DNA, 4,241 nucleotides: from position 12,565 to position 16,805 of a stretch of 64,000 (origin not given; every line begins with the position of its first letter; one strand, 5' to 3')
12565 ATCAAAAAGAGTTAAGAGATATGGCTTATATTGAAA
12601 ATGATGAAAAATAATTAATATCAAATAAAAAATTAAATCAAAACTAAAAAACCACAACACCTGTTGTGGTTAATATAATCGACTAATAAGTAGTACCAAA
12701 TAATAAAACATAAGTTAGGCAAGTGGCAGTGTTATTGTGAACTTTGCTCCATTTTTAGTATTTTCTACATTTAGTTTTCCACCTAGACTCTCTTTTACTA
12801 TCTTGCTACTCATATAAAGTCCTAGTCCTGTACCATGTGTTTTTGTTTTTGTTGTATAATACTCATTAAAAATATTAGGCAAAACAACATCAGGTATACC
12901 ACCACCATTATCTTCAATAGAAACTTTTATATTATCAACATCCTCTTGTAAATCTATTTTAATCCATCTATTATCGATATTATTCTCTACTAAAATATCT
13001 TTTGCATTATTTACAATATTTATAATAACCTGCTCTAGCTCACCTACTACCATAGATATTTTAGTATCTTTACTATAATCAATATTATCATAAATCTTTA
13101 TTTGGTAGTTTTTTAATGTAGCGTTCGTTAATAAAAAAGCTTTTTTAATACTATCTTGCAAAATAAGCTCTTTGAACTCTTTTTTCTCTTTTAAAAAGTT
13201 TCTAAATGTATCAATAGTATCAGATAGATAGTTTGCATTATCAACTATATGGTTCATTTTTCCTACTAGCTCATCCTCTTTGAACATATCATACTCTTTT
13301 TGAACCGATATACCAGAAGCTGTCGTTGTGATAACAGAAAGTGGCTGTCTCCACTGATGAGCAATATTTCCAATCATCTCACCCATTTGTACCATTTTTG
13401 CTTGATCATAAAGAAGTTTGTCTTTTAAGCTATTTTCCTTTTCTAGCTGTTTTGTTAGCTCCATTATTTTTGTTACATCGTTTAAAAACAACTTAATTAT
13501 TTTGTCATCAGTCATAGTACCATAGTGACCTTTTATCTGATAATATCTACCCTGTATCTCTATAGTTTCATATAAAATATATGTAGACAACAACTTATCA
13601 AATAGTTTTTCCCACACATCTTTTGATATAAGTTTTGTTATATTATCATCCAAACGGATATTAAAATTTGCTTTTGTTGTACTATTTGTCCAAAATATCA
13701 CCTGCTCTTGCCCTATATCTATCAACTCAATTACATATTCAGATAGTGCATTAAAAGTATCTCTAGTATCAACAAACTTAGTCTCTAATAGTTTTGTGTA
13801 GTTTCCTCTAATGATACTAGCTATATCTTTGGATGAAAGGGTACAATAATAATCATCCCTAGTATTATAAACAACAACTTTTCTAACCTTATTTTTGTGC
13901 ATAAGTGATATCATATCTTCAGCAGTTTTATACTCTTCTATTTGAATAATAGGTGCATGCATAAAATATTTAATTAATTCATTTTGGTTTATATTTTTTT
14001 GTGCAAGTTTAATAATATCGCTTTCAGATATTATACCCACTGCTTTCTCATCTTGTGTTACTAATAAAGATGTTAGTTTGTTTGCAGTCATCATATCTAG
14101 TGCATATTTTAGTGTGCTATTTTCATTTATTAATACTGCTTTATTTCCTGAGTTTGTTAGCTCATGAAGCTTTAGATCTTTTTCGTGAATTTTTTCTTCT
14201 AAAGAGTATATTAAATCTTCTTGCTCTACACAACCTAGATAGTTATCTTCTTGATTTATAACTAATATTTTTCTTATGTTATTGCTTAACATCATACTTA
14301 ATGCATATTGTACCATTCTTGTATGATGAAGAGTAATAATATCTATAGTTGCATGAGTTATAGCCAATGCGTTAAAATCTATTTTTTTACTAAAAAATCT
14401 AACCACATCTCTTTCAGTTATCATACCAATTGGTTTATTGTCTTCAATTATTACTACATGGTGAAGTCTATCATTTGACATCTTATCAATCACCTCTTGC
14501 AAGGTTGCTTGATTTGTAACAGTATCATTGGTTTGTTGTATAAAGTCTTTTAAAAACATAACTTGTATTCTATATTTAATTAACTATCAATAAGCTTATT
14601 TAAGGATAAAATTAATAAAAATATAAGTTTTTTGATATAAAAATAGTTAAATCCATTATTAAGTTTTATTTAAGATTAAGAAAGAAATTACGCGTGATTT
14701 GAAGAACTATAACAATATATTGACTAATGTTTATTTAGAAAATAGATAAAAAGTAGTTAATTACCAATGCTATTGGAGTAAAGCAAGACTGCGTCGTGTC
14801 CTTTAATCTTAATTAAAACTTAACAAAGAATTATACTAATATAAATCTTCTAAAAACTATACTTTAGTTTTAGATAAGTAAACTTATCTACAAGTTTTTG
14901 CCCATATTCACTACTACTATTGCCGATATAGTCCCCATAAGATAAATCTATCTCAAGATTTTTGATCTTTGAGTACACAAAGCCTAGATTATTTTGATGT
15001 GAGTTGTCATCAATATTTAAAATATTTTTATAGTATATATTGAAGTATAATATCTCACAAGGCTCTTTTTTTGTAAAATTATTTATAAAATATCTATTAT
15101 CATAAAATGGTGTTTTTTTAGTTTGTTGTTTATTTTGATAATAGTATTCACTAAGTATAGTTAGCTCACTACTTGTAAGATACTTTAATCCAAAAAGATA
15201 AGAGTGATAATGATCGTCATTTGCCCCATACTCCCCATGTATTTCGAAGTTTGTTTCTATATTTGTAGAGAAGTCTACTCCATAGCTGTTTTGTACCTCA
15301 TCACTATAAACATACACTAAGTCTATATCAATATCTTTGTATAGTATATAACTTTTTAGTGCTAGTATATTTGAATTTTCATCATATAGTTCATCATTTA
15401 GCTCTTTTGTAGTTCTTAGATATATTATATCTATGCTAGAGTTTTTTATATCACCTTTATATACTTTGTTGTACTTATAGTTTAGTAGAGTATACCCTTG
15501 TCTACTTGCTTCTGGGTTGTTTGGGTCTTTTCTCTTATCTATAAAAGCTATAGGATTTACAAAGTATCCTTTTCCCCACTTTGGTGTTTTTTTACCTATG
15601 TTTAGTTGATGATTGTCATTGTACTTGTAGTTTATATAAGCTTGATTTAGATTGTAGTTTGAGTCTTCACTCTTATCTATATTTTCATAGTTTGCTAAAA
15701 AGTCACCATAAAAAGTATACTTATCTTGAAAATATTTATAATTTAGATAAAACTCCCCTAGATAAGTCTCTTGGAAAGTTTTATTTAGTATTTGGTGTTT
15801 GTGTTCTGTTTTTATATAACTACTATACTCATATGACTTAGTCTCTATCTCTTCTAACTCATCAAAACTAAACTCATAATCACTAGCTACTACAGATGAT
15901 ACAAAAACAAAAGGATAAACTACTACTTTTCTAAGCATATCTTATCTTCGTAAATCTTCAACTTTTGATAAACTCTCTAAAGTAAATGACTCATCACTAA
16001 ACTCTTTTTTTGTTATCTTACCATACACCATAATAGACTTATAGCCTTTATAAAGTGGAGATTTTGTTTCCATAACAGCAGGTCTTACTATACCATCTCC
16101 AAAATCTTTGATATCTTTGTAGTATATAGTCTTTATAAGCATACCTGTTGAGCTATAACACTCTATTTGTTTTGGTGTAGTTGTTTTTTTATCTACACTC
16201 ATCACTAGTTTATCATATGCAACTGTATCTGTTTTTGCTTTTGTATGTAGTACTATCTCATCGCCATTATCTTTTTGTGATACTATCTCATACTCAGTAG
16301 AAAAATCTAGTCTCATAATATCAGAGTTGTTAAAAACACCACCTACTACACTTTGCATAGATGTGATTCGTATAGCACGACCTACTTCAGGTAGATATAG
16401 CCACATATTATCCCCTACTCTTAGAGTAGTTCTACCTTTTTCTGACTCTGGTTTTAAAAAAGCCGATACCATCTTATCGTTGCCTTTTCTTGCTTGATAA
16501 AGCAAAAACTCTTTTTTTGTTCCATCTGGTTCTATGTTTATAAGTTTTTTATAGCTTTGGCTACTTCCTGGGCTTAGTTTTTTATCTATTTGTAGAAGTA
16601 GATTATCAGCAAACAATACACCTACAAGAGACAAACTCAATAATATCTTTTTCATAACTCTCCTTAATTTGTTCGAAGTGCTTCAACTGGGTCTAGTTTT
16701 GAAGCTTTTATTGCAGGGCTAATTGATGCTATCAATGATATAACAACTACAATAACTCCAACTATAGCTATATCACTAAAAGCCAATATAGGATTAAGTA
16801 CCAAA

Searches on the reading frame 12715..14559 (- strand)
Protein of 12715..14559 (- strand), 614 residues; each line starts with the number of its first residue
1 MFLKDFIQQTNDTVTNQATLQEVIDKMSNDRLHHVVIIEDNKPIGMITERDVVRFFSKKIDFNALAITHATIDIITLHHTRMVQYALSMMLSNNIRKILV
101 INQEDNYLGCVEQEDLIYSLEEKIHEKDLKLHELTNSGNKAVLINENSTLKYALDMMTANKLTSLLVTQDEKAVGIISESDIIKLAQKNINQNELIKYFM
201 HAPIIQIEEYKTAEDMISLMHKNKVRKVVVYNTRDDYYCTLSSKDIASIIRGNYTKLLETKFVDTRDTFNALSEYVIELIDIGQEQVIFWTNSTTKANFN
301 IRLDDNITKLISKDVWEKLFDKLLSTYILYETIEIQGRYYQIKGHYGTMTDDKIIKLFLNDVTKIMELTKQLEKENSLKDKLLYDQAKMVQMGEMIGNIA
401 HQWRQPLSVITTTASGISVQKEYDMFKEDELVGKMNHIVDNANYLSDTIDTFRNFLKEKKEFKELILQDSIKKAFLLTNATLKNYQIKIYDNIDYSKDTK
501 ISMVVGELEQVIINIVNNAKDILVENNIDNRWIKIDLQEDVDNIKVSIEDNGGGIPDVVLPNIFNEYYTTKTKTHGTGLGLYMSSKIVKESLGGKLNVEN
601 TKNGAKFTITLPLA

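Call 87: search_protein_families(library=pfam, proteins=[window:12715-14559:-], max_evalue=0.001)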
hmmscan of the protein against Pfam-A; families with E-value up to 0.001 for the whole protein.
window:12715-14559:- (614 aa): 3 families
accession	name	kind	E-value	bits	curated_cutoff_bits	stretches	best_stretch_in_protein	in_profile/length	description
PF00571.33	CBS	-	2.9e-30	104.8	24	3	13-57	11-56/57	CBS domain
PF02518.31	HATPase_c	-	1.8e-21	77.1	26.4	1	507-613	5-109/111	Histidine kinase-, DNA gyrase B-, and HSP90-like ATPase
PF00512.31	HisKA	-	0.00068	20.1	26.9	0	392-455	2-60/66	His Kinase A (phospho-acceptor) domain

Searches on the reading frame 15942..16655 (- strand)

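Call 87: search_protein_families(library=pfam, proteins=[window:15942-16655:-], max_evalue=0.001)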
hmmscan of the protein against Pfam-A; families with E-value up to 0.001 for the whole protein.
window:15942-16655:- (237 aa): 1 family
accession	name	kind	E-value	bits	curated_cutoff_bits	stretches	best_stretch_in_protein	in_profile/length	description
PF17131.11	LolA_like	-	1.3e-40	139.5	30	1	58-230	1-183/184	Outer membrane lipoprotein-sorting protein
